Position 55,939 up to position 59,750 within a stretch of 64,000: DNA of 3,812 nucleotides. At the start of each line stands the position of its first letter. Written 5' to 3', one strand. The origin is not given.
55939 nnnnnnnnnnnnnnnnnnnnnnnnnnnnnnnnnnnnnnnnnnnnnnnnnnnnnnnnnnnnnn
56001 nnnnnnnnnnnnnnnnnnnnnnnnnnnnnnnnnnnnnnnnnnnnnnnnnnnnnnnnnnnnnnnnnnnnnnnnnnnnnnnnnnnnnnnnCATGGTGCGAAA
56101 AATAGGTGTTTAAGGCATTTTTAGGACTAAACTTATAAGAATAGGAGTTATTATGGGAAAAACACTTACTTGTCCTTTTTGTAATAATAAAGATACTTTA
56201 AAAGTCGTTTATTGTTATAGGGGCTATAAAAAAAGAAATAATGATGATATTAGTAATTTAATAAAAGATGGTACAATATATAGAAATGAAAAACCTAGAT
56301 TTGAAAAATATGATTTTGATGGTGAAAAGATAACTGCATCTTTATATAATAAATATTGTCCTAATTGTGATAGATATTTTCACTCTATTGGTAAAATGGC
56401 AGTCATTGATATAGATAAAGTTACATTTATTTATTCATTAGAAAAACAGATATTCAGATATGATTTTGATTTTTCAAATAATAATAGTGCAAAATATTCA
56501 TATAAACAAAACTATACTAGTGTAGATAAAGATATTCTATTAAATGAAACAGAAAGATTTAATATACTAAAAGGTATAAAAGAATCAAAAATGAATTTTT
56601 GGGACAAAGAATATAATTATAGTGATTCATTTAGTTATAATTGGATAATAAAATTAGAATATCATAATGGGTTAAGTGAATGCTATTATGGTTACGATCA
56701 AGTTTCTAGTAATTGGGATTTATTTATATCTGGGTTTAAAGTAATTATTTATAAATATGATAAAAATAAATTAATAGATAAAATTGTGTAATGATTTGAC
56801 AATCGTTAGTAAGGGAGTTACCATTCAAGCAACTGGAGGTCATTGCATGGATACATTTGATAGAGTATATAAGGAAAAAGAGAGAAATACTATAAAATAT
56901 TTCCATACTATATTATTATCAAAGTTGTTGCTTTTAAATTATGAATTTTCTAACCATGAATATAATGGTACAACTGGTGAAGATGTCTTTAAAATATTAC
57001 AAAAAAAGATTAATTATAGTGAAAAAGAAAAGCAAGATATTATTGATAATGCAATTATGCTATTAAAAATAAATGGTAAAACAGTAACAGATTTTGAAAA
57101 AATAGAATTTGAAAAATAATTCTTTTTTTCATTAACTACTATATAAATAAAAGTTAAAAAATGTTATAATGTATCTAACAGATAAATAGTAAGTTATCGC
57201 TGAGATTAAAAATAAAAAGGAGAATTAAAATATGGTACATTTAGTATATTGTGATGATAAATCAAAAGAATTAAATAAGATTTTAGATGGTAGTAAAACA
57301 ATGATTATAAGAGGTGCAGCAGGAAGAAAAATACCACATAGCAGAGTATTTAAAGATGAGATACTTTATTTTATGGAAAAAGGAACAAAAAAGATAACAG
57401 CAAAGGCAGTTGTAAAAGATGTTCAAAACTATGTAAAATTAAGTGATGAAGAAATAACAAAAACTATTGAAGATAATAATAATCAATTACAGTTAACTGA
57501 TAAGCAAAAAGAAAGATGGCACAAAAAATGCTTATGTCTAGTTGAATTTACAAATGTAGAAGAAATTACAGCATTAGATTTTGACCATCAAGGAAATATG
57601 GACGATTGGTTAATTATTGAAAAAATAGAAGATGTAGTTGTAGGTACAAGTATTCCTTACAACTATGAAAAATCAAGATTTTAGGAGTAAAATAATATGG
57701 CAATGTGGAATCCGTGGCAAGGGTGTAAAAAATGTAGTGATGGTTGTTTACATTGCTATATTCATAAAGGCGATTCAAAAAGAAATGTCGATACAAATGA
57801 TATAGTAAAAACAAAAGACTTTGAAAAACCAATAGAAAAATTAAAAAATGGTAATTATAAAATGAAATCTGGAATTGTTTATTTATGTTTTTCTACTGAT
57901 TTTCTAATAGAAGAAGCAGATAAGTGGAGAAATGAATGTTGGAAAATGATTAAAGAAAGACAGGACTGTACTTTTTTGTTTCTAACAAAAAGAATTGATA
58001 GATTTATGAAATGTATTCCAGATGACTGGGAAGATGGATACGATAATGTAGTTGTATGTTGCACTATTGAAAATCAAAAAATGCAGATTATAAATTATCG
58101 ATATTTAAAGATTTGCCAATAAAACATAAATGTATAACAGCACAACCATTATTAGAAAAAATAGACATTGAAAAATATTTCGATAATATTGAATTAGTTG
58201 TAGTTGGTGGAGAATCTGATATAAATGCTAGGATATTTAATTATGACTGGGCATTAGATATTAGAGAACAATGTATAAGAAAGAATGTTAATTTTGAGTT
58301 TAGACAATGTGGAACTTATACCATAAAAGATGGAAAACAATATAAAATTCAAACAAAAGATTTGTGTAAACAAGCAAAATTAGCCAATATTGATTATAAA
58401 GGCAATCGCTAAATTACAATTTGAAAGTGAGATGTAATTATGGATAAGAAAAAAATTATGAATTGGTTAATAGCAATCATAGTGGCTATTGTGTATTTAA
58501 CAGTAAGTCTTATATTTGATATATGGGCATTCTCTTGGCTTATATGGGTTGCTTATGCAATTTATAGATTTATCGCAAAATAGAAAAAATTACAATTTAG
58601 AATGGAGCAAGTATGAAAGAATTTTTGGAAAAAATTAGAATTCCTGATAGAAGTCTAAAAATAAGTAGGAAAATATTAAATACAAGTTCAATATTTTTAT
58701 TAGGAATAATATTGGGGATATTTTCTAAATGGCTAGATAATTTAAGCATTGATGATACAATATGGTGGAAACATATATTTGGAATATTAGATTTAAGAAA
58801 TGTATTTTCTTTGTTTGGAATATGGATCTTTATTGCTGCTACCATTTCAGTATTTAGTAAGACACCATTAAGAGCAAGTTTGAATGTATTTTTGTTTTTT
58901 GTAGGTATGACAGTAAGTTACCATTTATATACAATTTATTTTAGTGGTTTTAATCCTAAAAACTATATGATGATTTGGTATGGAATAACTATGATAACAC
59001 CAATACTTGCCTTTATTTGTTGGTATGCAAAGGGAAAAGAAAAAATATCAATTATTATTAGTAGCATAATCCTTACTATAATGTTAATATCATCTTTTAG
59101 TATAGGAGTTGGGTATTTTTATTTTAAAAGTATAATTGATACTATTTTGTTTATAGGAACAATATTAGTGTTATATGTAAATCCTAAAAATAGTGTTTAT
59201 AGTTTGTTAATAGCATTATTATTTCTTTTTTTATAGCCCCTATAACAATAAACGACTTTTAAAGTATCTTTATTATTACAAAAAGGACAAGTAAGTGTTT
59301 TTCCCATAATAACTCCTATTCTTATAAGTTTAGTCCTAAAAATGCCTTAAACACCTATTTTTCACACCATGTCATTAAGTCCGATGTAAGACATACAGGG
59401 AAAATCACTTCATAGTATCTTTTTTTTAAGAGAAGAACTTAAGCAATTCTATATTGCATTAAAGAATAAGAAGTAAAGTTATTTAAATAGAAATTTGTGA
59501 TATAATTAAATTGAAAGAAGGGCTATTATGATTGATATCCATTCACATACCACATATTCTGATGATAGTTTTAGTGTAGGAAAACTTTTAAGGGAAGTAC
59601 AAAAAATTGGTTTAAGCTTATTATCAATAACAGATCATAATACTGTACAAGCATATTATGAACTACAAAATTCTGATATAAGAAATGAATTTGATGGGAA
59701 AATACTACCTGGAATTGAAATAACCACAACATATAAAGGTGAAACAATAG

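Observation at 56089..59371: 3.3-kb segment bounded by 154-bp near-perfect inverted repeats, inserted at the break point of an ABC permease gene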

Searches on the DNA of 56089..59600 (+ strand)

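Call 50: search_dna_similar(query=window:56089-59600:+, collection=plasmids, mode=near, max_rows=10)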
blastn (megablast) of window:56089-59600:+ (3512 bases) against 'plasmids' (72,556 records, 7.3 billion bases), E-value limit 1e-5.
No match.

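Call 51: search_dna_similar(query=window:56089-59600:+, collection=phages, mode=near, max_rows=10)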
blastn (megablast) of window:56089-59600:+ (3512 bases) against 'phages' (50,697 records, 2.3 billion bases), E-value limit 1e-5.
No match.
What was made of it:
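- Tried and rejected: Megablast of 56089-59600 gave nothing in the phage and plasmid collections (calls 50, 51).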

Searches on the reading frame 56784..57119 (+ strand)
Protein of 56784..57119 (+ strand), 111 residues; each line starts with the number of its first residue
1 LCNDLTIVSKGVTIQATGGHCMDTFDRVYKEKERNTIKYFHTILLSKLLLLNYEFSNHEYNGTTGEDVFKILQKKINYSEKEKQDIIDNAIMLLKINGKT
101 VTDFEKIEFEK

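Call 7: search_protein_families(library=pfam, proteins=[window:56784-57119:+], max_evalue=0.01)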
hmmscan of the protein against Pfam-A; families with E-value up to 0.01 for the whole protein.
window:56784-57119:+ (111 aa): 0 families

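Call 32: search_protein_families(library=ncbifam, proteins=[window:56784-57119:+], max_evalue=0.01)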
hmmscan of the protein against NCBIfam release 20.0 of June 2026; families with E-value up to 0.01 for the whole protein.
window:56784-57119:+ (111 aa): 0 families

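Call 33: search_protein_families(library=phrogs, proteins=[window:56784-57119:+], max_evalue=0.001)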
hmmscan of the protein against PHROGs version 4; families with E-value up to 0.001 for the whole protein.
window:56784-57119:+ (111 aa): 0 families

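Call 46: find_encoding_contigs(protein=window:56847-57119:+, flank=3000, max_places=10)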
Protein window:56847-57119:+ (90 aa): 22 contigs read that carry it; 10 places shown.
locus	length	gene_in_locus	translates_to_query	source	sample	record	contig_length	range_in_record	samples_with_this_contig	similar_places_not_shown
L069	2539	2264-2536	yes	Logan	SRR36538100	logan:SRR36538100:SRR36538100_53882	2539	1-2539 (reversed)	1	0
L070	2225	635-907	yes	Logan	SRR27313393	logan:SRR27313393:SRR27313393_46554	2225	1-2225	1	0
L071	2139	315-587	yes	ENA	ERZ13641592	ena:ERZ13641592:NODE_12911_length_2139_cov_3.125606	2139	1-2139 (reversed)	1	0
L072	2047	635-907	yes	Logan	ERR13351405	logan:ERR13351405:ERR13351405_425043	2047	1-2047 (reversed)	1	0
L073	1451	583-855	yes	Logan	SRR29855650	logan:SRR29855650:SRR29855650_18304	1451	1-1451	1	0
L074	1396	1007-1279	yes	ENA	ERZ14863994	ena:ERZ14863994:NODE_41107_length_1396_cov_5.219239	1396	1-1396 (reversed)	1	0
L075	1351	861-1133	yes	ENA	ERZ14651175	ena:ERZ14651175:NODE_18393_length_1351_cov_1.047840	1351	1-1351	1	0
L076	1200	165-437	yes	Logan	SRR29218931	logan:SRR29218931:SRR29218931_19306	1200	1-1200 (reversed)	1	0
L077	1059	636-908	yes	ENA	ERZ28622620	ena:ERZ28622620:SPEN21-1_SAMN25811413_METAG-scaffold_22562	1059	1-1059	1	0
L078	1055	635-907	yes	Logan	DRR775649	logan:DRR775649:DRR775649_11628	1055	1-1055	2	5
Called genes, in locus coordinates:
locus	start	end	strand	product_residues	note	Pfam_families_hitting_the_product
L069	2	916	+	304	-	?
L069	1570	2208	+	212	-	-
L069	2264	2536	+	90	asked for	-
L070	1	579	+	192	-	?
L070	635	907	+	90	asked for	-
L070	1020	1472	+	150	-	-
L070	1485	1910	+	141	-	PF07505:DUF5131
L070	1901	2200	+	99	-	PF07505:DUF5131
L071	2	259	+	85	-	?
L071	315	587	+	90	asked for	-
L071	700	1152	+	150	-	-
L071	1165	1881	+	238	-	PF07505:DUF5131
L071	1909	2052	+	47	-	-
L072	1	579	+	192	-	?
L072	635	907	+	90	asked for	-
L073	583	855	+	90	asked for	-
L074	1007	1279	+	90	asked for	-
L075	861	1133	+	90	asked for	-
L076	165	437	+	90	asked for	-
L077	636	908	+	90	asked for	-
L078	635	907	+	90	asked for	-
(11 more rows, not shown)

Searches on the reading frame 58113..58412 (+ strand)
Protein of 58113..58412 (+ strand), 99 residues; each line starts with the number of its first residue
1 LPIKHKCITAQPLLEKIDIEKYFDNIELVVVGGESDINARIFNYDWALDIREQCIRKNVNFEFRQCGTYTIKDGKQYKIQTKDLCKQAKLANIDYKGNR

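Call 7: search_protein_families(library=pfam, proteins=[window:58113-58412:+], max_evalue=0.01)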
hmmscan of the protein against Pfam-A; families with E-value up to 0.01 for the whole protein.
window:58113-58412:+ (99 aa): 1 family
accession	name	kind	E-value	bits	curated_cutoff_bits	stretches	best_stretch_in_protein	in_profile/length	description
PF07505.17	DUF5131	-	2.3e-15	57.2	28.9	1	4-78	154-227/243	Protein of unknown function (DUF5131)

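Call 47: find_encoding_contigs(protein=window:58113-58412:+, flank=3000, max_places=10)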
Protein window:58113-58412:+ (99 aa): 7 contigs read that carry it; 6 places shown.
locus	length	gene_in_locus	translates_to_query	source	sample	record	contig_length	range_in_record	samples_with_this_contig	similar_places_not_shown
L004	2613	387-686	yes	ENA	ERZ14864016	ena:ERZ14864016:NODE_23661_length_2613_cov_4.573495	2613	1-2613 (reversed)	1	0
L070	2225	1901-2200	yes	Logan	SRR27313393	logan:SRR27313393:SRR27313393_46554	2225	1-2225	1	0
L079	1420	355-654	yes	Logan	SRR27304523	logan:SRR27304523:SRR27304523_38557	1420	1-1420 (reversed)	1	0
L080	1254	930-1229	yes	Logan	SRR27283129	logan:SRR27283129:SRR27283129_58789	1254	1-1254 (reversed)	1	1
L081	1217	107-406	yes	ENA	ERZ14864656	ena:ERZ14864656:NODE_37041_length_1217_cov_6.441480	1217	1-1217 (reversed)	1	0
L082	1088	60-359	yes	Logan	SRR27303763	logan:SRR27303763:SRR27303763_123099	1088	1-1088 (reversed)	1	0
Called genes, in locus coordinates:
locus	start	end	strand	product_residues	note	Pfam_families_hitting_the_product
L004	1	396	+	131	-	?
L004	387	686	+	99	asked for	PF07505:DUF5131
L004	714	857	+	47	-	-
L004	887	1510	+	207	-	-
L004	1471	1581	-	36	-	-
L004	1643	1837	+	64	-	-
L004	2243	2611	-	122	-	?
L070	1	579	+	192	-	?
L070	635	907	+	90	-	-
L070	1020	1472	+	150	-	-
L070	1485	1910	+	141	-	PF07505:DUF5131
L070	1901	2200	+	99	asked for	PF07505:DUF5131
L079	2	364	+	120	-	?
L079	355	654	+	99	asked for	PF07505:DUF5131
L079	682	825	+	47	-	-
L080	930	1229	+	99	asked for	PF07505:DUF5131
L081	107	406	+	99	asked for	PF07505:DUF5131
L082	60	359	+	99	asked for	PF07505:DUF5131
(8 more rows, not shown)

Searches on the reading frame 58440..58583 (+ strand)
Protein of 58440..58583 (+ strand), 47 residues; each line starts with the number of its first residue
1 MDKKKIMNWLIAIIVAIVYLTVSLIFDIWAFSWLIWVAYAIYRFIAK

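Call 34: find_encoding_contigs(protein=window:58440-58583:+, flank=3000, max_places=10)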
Protein window:58440-58583:+ (47 aa): 19 contigs read that carry it; 10 places shown.
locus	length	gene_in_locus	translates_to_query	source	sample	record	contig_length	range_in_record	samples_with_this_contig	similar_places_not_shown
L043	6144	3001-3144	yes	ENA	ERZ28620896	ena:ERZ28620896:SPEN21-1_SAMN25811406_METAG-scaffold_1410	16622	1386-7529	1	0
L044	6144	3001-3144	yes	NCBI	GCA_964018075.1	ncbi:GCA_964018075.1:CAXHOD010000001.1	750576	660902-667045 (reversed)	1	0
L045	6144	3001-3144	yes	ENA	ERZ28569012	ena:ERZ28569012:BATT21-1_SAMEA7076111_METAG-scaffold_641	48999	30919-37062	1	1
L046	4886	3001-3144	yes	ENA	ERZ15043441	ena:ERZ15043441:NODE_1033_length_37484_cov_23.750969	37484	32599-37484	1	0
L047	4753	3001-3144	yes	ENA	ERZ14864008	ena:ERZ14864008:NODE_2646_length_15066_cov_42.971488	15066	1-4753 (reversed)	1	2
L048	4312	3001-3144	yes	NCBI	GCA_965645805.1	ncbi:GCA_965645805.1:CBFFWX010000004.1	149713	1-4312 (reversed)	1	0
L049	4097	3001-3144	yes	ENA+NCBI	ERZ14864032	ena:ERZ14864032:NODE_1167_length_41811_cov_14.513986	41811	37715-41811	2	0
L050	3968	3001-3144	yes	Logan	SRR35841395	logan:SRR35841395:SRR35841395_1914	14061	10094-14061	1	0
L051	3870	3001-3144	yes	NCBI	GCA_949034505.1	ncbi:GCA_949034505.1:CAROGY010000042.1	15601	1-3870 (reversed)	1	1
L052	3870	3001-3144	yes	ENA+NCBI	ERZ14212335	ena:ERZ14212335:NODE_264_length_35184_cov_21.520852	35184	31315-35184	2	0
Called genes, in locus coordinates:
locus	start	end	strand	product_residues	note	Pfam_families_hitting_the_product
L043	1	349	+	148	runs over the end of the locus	-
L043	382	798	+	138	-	PF01243:PNPOx_N, PF16242:Pyrid_ox_like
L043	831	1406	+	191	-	PF04191:PEMT, PF02544:Steroid_dh (weak), PF04140:ICMT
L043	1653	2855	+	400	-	PF01548:DEDD_Tnp_IS110, PF02371:Transposase_20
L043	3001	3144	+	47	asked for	-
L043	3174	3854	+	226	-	-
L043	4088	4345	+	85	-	PF02811:PHP (weak)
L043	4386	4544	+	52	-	-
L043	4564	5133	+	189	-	-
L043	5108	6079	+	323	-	-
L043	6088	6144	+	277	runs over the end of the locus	PF04055:Radical_SAM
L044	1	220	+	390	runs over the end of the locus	PF07508:Recombinase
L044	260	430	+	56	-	-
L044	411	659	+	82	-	-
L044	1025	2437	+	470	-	PF01076:Mob_Pre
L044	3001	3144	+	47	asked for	-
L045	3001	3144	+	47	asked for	-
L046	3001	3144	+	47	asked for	-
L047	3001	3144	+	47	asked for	-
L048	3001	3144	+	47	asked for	-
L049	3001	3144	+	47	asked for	-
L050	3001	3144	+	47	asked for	-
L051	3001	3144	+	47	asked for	-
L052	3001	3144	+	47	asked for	-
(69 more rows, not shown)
